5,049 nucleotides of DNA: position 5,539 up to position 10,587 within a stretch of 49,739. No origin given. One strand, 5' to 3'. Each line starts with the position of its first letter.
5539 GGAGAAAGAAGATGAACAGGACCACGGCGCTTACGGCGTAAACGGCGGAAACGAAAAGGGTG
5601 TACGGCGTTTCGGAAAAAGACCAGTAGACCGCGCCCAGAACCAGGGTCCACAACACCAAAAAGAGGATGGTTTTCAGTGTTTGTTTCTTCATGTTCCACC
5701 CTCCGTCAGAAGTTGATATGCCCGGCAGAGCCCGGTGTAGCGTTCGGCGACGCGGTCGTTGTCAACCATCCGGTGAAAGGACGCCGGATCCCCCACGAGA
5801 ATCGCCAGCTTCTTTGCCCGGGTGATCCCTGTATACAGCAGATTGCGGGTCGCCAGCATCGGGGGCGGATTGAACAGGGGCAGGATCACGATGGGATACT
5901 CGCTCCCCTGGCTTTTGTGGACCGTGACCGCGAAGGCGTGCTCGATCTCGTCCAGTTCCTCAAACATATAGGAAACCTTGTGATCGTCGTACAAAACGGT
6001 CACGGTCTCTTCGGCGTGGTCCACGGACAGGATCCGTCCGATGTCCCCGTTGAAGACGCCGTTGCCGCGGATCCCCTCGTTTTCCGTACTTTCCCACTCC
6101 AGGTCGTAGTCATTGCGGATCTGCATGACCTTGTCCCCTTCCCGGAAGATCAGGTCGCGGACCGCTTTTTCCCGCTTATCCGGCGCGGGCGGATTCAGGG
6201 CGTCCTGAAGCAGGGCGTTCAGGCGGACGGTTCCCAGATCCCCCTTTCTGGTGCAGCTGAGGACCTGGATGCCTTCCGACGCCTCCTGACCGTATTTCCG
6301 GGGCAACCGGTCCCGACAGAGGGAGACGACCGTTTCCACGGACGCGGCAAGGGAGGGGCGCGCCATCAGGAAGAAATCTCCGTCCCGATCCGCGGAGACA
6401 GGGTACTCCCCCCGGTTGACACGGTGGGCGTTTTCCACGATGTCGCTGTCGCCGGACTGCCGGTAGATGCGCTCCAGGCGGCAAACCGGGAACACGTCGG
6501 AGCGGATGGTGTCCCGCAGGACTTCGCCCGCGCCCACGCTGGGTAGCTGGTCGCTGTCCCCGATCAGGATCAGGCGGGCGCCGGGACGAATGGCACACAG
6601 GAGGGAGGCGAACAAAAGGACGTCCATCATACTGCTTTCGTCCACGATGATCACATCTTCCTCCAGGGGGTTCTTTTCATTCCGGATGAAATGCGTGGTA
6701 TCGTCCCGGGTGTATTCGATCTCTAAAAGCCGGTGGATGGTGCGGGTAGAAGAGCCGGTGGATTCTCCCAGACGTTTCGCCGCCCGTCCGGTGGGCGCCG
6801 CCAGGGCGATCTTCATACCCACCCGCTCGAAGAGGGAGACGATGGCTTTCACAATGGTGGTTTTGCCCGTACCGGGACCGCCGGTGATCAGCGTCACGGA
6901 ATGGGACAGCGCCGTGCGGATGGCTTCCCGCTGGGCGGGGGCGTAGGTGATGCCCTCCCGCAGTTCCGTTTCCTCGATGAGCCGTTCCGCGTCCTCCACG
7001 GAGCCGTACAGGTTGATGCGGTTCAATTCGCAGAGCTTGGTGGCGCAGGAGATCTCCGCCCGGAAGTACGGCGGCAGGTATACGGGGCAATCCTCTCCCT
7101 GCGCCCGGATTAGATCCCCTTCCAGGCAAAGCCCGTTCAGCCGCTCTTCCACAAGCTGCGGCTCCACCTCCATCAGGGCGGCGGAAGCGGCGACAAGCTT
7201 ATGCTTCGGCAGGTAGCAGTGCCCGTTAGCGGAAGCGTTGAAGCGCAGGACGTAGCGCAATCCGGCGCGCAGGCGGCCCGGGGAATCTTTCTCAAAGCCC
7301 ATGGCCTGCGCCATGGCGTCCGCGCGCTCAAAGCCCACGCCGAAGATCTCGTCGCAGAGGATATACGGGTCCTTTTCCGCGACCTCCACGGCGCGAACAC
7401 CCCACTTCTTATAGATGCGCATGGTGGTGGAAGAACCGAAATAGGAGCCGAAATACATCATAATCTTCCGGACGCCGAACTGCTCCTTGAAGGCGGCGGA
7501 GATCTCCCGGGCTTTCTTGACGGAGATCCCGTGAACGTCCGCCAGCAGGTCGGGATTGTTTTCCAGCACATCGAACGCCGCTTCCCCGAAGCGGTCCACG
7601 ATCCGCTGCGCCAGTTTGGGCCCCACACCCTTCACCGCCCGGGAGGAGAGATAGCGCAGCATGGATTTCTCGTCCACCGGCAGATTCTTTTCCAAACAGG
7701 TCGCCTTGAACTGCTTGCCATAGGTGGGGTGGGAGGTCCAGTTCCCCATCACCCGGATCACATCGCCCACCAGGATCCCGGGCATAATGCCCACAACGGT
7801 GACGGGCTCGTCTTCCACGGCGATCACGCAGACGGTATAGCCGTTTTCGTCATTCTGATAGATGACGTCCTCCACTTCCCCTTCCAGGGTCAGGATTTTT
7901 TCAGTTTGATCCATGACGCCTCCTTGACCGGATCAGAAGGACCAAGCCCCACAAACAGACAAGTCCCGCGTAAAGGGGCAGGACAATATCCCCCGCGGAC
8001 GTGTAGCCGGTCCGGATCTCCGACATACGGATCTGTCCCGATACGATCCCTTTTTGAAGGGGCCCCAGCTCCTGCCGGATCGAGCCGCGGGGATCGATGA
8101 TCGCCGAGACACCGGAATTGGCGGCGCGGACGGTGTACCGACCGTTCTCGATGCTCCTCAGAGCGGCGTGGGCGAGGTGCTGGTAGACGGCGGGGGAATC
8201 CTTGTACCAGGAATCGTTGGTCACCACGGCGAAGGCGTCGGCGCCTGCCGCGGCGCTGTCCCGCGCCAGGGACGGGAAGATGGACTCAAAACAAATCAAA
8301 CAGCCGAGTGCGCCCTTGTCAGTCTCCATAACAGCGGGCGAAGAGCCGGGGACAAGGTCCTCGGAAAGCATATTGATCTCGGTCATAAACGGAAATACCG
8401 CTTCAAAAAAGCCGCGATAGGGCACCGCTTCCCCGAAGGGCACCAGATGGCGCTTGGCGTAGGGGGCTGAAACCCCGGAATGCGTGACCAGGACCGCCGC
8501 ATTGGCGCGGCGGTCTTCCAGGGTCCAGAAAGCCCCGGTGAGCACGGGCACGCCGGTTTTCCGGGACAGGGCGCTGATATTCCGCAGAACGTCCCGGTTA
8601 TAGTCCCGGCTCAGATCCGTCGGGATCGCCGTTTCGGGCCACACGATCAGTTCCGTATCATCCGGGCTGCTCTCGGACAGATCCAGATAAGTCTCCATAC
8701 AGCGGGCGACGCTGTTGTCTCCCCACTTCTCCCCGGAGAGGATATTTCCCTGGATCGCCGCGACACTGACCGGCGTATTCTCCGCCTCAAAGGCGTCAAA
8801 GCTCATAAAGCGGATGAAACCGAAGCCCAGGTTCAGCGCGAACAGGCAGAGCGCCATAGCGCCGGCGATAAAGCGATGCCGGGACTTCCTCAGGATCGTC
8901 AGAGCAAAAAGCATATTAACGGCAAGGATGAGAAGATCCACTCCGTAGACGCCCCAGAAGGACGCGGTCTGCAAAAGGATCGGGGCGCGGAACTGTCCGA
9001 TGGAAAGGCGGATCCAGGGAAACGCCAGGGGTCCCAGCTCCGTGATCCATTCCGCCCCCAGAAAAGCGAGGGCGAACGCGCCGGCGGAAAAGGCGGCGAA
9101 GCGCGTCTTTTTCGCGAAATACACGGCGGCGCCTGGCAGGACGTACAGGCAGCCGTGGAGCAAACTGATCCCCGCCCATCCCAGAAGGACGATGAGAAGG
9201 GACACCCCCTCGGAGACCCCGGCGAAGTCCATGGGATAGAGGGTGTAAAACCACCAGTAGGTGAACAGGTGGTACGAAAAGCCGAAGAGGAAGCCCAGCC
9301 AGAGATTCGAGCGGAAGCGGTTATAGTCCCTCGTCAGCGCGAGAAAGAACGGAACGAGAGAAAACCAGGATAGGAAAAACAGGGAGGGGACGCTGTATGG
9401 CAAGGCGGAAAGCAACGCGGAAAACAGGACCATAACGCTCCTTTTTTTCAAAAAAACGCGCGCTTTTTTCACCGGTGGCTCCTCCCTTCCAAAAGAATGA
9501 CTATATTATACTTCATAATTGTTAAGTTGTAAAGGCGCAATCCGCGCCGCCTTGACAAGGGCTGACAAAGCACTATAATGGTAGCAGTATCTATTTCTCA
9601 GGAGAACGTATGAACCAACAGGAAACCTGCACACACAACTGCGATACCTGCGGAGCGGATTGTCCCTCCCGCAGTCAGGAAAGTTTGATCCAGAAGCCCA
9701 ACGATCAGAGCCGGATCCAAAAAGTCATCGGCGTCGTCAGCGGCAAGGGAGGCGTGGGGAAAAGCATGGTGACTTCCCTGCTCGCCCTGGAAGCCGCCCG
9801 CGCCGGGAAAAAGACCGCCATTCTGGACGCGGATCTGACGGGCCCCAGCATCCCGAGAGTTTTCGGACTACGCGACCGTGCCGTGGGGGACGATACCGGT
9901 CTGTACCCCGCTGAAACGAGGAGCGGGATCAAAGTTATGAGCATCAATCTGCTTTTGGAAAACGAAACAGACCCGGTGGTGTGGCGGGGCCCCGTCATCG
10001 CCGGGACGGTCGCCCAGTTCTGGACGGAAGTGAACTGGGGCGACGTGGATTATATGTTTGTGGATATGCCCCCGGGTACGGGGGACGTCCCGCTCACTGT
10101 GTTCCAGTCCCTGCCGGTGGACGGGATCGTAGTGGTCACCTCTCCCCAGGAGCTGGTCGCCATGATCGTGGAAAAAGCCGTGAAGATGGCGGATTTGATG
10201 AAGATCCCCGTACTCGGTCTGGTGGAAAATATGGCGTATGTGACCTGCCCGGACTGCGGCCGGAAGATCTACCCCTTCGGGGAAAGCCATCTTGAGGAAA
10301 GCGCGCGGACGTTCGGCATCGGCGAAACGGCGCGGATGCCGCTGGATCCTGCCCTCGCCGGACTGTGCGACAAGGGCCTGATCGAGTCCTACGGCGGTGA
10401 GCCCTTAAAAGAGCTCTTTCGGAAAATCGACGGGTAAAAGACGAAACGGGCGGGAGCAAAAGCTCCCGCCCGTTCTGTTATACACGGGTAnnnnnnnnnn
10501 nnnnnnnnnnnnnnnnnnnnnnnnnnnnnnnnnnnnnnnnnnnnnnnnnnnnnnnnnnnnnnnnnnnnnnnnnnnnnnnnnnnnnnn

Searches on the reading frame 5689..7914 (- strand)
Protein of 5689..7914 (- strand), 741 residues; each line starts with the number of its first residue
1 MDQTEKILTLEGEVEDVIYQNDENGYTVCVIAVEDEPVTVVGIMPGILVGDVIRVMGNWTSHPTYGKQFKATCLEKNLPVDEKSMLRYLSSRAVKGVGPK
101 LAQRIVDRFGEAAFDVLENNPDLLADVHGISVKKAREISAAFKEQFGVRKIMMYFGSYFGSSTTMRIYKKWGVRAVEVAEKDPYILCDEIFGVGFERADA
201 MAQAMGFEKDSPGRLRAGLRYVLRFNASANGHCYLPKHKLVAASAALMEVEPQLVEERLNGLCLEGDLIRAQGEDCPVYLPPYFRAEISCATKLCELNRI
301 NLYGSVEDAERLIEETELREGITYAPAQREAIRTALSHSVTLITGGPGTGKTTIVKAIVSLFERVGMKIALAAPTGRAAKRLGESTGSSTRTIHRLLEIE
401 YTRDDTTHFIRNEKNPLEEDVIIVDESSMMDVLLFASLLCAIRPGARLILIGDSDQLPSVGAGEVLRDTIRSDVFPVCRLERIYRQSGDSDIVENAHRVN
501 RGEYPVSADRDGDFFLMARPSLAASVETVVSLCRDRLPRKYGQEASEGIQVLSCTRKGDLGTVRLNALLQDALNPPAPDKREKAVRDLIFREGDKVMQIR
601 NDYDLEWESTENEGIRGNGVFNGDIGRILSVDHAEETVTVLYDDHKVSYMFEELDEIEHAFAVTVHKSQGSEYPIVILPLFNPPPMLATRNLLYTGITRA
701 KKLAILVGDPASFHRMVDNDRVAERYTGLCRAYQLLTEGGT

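Call 55: search_protein_families(library=pfam, proteins=[window:5689-7914:-], max_evalue=0.0001)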
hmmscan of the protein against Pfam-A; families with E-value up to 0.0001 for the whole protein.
window:5689-7914:- (741 aa): 11 families
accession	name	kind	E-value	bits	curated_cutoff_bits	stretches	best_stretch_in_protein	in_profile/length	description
PF13245.12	AAA_19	-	1.5e-43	148.6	25.1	1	328-461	1-133/134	AAA domain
PF13604.12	AAA_30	-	1e-42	146.5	27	1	324-505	2-174/191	AAA domain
PF14490.11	HHH_RecD2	-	1.5e-36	124.6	27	2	144-234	1-92/92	ATP-dependent RecD2 DNA helicase HHH domain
PF23139.1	OB_YrrC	-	2.5e-24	85.4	27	1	9-79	3-76/76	ATP-dependent DNA helicase YrrC, OB-fold domain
PF18335.7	SH3_13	-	5.1e-23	81.1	41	1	565-642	1-65/65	ATP-dependent RecD-like DNA helicase SH3 domain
PF13538.12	UvrD_C_2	-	1.1e-17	64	27.4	1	659-707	1-52/52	UvrD-like helicase C-terminal domain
PF01443.25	Viral_helicase1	-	2.5e-12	47.5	21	1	631-705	152-225/228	Viral superfamily 1 RNA helicase core domain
PF13086.12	AAA_11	-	1.3e-11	45.2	27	1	327-374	5-60/257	AAA domain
PF14520.12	HHH_5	-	1e-08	36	27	1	94-143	7-56/57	Helix-hairpin-helix domain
PF05970.20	PIF1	-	1.7e-05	25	25.9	1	339-439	23-123/223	PIF1-like helicase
PF02562.22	PhoH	-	7.8e-05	22.7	27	0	326-394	7-77/205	PhoH-like protein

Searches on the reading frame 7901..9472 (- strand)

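Call 55: search_protein_families(library=pfam, proteins=[window:7901-9472:-], max_evalue=0.0001)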
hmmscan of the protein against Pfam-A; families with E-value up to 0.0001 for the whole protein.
window:7901-9472:- (523 aa): 2 families
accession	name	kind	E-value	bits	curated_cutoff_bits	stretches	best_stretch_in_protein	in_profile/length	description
PF00795.27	CN_hydrolase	-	4.3e-32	111.9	23.2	1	237-487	2-252/256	Carbon-nitrogen hydrolase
PF20154.4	LNT_N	-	7.1e-21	75.5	27.1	1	18-188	1-159/159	Apolipoprotein N-acyltransferase N-terminal domain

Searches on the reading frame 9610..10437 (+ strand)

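Call 55: search_protein_families(library=pfam, proteins=[window:9610-10437:+], max_evalue=0.0001)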
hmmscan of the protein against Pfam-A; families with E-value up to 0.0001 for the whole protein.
window:9610-10437:+ (275 aa): 3 families
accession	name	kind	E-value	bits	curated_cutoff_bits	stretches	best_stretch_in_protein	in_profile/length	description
PF10609.15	ParA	-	1.7e-84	283.6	27.1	1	36-272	2-240/246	NUBPL iron-transfer P-loop NTPase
PF01656.29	CbiA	-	3.1e-08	34.1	25.4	1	40-89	1-49/125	CobQ/CobB/MinD/ParA nucleotide binding domain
PF13614.12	AAA_31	-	8.6e-05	23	27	0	38-76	2-40/177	AAA domain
